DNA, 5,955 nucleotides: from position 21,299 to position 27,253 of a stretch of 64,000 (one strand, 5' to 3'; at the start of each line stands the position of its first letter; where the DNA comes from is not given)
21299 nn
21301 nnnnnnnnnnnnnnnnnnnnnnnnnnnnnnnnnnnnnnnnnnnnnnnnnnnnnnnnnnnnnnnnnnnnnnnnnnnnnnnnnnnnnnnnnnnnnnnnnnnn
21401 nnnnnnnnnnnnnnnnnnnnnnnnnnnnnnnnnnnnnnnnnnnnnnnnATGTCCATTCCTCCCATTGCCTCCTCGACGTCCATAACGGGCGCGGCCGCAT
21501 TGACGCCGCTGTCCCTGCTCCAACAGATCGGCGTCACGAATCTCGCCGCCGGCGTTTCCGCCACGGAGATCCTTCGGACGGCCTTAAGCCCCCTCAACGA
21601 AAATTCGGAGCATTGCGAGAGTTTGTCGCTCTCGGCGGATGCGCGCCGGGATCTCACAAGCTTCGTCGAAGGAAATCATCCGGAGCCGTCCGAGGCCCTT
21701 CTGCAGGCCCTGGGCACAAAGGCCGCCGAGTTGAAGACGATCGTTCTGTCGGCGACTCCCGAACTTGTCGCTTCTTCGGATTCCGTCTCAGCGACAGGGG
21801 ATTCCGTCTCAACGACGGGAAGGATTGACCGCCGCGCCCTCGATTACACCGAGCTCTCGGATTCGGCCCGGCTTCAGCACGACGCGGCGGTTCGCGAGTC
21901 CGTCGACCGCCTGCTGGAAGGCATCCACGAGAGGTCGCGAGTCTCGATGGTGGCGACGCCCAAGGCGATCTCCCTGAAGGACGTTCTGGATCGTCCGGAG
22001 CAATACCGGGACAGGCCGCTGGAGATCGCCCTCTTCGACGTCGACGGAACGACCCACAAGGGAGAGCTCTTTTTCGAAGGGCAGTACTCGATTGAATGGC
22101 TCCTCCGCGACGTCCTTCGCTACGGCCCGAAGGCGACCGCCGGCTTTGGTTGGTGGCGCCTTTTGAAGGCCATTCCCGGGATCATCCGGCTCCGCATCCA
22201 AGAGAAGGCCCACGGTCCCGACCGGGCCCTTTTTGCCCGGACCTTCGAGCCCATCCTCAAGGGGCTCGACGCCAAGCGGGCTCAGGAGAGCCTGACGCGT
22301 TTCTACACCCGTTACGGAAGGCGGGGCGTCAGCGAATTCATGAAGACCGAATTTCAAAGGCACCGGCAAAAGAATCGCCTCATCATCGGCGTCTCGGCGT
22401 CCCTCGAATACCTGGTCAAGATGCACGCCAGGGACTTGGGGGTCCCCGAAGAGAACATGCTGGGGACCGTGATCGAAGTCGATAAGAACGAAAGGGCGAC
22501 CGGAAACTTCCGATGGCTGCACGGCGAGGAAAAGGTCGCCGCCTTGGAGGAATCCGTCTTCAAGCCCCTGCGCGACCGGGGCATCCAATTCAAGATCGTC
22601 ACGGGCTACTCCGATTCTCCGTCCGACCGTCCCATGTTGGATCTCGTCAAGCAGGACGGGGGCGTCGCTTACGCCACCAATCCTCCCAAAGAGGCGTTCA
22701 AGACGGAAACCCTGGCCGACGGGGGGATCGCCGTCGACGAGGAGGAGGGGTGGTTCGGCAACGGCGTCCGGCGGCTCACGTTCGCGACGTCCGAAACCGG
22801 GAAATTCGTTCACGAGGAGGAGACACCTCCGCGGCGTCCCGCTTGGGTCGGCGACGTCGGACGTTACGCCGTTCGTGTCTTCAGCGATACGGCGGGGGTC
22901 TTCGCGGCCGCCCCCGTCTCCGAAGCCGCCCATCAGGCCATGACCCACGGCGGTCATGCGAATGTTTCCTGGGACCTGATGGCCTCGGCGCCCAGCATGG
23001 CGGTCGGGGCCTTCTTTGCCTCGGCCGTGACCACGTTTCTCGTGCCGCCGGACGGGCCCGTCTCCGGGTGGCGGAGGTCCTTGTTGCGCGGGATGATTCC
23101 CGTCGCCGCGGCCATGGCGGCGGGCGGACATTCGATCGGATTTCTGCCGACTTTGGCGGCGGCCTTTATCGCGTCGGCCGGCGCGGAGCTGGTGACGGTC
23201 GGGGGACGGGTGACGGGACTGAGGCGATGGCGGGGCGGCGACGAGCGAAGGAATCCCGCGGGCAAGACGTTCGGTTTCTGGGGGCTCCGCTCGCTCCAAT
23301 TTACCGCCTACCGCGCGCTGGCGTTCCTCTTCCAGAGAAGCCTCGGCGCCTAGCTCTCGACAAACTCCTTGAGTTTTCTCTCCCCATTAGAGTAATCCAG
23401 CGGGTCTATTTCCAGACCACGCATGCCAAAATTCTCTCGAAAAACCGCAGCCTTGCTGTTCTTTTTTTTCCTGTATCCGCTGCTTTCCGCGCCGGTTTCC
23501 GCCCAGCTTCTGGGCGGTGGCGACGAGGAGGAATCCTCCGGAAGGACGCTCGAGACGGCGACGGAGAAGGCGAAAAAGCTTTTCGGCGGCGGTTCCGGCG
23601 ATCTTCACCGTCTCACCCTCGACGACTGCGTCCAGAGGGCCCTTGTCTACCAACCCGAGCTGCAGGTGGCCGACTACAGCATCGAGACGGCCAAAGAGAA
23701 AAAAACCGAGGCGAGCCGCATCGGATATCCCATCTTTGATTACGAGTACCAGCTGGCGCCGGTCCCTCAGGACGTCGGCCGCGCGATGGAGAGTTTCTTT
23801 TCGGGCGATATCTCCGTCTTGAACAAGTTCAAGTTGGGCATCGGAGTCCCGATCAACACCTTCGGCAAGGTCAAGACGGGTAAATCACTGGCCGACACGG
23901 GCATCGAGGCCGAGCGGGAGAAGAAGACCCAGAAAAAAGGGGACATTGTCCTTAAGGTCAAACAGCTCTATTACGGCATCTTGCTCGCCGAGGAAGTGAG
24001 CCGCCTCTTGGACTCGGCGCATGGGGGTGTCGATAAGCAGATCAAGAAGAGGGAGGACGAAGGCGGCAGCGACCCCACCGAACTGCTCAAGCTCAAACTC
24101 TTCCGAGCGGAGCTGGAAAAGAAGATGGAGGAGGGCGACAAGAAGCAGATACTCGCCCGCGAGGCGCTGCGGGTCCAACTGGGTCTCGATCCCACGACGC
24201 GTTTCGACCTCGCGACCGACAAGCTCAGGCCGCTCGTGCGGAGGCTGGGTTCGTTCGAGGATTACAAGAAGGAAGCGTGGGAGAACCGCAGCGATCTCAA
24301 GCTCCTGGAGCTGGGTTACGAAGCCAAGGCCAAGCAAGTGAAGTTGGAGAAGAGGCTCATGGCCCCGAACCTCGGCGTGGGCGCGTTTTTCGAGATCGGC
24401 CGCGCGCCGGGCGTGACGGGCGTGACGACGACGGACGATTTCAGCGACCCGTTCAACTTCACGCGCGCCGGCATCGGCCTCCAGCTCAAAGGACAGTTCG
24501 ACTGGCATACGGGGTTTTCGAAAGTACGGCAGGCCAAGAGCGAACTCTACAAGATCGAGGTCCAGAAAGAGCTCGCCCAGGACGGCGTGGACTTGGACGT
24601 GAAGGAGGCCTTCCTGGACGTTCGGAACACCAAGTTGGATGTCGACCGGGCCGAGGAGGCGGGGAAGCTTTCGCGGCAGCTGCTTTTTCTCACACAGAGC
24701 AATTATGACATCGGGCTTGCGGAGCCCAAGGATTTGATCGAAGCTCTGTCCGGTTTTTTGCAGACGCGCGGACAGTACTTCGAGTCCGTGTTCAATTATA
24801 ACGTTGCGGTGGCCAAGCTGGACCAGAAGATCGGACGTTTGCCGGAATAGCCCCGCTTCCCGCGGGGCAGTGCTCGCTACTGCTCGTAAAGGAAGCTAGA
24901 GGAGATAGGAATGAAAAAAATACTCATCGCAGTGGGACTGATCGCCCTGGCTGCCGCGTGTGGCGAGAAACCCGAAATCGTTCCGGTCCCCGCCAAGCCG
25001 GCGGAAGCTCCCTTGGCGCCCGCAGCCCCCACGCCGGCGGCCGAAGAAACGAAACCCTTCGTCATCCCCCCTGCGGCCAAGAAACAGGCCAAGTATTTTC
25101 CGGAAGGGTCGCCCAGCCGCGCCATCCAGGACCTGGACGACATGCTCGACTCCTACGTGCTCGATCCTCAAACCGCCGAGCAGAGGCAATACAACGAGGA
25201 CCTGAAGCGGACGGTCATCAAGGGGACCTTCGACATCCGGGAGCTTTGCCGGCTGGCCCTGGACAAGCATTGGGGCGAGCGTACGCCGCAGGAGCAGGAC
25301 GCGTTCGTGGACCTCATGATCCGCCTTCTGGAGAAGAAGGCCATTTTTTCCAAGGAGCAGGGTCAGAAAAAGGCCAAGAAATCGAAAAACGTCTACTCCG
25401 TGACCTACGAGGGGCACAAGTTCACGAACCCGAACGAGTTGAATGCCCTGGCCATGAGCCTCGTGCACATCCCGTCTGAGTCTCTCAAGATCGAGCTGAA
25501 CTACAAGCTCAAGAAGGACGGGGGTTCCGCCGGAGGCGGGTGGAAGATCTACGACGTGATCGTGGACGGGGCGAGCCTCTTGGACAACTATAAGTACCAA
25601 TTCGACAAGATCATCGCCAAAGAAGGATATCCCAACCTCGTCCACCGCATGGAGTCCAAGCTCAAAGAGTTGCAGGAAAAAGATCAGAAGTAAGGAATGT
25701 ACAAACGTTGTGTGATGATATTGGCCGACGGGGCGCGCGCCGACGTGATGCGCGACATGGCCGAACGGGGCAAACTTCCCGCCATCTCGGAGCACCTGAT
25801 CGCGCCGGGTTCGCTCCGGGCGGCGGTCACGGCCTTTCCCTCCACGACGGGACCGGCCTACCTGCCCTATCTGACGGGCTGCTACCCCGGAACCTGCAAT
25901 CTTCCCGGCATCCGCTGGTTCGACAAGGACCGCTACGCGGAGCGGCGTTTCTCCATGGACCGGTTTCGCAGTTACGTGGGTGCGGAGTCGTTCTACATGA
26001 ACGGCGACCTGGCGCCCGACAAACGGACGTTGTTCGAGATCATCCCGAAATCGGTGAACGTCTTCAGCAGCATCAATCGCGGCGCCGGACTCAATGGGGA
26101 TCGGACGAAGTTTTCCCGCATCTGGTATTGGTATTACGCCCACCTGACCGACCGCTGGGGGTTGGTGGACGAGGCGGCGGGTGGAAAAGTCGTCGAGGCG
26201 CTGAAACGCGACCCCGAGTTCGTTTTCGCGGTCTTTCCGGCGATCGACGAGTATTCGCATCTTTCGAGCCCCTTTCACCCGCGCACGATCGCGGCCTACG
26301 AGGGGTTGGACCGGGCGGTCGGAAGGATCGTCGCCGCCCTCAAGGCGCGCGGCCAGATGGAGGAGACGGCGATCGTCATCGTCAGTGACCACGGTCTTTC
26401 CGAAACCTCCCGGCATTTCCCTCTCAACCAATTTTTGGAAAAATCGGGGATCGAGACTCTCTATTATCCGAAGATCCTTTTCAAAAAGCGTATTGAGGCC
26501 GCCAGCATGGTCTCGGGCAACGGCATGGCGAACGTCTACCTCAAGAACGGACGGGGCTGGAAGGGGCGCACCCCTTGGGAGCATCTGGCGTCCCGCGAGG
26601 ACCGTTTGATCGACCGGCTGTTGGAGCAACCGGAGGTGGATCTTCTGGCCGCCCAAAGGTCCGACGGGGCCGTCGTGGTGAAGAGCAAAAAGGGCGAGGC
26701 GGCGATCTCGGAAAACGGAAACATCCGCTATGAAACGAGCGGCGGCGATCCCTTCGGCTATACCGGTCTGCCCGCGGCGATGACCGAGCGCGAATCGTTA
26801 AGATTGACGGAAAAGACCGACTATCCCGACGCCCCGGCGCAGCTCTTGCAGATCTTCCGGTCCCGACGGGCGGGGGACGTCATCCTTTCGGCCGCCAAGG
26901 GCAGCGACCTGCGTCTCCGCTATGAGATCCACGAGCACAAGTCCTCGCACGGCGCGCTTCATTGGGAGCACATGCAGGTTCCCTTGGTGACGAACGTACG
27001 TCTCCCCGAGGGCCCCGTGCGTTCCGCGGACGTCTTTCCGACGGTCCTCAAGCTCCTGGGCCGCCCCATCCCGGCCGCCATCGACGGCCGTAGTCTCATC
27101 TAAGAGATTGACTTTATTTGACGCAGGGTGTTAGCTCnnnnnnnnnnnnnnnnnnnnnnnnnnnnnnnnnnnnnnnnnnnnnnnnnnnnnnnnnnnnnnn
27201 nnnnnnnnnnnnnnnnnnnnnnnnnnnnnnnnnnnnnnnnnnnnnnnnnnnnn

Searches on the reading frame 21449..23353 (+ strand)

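Call 8: search_protein_families(library=pfam, proteins=[window:21449-23353:+], max_evalue=0.001)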
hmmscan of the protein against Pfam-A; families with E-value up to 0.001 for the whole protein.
window:21449-23353:+ (634 aa): 1 family
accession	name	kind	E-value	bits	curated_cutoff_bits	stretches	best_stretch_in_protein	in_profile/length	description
PF12710.13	HAD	-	1.2e-16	62.1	27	1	194-397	1-188/189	haloacid dehalogenase-like hydrolase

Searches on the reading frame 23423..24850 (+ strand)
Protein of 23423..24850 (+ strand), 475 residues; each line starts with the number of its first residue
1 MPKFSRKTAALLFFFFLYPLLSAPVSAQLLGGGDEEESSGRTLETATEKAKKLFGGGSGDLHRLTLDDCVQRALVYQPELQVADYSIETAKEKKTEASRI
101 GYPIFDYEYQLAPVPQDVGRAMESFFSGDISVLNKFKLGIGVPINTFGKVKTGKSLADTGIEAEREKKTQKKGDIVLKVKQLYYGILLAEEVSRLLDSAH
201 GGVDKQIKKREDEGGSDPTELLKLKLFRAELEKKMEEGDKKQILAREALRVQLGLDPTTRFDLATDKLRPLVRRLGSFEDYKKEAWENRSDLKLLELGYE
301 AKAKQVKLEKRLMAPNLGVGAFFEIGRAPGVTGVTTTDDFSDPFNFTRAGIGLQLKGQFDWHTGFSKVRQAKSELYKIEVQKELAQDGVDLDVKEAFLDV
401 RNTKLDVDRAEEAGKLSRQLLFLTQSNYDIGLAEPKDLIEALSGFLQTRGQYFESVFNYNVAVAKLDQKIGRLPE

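Call 8: search_protein_families(library=pfam, proteins=[window:23423-24850:+], max_evalue=0.001)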
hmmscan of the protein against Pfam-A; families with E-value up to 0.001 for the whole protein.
window:23423-24850:+ (475 aa): 1 family
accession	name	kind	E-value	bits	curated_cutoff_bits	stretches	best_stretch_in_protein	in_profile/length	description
PF02321.23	OEP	-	2.7e-28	99.5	22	2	279-468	2-184/187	Outer membrane efflux protein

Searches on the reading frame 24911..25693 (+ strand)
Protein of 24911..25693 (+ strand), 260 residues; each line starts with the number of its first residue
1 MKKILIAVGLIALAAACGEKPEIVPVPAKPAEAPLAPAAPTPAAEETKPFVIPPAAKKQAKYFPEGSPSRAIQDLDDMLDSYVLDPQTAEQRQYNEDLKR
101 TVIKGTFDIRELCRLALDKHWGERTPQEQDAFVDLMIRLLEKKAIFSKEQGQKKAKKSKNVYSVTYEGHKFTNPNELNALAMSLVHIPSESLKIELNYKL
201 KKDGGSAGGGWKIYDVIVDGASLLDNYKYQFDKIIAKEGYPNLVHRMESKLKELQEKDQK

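Call 8: search_protein_families(library=pfam, proteins=[window:24911-25693:+], max_evalue=0.001)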
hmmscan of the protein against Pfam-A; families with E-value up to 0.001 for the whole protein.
window:24911-25693:+ (260 aa): 1 family
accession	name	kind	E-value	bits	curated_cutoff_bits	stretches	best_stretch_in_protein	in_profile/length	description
PF05494.18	MlaC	-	2.6e-22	79.8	26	1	88-248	18-165/166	MlaC protein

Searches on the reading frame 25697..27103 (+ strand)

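Call 8: search_protein_families(library=pfam, proteins=[window:25697-27103:+], max_evalue=0.001)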
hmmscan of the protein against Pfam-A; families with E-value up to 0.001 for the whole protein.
window:25697-27103:+ (468 aa): 3 families
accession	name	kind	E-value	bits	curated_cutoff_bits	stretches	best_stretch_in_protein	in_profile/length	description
PF01663.27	Phosphodiest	-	2.6e-28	100.1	23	1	6-308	2-279/342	Type I phosphodiesterase / nucleotide pyrophosphatase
PF00884.28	Sulfatase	-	1.1e-06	28.7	25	1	201-235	210-244/301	Sulfatase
PF01676.23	Metalloenzyme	-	0.00023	21.2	24.3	1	164-237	137-205/252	Metalloenzyme superfamily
